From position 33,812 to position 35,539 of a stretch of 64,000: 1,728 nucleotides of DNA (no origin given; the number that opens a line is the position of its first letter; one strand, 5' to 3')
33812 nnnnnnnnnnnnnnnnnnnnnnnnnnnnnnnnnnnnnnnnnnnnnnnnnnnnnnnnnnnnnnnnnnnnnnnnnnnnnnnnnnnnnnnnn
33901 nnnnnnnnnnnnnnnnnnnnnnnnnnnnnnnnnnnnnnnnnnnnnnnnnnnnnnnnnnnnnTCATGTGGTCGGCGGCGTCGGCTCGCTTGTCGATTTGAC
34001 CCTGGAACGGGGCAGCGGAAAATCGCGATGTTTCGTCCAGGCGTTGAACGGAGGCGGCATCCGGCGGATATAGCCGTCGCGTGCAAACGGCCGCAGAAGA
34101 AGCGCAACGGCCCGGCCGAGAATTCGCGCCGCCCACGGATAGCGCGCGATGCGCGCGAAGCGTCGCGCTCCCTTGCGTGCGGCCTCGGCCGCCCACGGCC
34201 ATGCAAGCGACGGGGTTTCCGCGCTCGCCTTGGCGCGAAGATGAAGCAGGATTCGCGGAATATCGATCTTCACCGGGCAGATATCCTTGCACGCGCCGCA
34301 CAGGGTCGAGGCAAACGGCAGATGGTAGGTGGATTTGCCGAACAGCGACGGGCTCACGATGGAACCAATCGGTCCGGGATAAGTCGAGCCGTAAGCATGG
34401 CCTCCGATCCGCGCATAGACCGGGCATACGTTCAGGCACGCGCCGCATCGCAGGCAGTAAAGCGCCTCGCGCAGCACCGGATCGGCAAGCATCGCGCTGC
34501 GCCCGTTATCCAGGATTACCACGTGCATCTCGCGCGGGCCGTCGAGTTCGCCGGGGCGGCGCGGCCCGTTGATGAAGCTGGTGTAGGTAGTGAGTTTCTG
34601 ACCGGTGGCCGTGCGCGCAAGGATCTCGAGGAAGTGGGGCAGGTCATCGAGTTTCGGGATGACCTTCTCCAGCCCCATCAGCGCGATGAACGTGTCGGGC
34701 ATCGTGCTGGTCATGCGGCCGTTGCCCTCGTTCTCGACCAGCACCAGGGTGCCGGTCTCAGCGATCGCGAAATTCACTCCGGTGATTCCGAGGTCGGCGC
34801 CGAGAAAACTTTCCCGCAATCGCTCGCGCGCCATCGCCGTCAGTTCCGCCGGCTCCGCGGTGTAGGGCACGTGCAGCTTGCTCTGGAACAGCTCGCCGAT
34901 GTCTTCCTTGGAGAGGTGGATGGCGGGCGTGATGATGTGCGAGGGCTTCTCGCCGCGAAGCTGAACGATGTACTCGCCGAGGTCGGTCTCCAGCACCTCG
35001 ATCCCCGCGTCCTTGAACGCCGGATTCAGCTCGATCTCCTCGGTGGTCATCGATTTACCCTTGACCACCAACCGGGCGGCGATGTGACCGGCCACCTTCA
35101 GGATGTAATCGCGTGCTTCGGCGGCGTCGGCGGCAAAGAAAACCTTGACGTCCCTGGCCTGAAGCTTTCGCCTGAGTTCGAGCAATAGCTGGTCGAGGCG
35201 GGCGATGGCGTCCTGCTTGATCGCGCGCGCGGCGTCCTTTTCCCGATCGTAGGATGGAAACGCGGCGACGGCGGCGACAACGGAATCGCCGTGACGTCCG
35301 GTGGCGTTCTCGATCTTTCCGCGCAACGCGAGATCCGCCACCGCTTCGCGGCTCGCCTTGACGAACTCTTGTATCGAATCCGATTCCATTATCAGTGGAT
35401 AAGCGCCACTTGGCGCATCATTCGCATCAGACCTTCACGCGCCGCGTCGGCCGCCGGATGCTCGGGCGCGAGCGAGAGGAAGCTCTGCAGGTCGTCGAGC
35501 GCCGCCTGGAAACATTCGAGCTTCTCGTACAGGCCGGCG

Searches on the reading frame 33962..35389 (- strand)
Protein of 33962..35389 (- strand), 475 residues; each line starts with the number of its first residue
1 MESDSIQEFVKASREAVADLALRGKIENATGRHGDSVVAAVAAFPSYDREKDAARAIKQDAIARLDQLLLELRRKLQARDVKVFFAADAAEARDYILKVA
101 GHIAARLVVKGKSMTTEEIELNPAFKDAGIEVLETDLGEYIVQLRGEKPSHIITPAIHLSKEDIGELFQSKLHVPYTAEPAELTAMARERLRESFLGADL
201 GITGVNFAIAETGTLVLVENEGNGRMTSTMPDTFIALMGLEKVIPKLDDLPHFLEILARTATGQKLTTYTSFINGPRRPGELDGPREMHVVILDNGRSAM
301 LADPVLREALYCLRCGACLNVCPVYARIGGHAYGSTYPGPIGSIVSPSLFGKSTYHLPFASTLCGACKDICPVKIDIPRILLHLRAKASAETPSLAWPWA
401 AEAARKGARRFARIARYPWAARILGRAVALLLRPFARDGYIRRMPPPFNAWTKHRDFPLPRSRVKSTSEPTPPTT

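Call 43: search_protein_families(library=pfam, proteins=[window:33962-35389:-], max_evalue=0.0001)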
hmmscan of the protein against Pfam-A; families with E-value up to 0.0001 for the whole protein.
window:33962-35389:- (475 aa): 5 families
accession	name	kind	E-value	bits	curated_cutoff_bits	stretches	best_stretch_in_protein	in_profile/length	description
PF02589.21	LUD_dom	-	1.5e-50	172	22.6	1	71-293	3-189/189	LUD domain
PF13183.11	Fer4_8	-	5.2e-13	49.8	27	1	309-375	2-68/68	4Fe-4S dicluster domain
PF13237.11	Fer4_10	-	2e-06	28.1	25.5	0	307-327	4-22/53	4Fe-4S dicluster domain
PF00037.32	Fer4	-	1.8e-05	24.8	21.1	0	312-326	8-22/24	4Fe-4S binding domain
PF12798.12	Fer4_3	-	2.8e-05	25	27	0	312-326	1-15/15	4Fe-4S binding domain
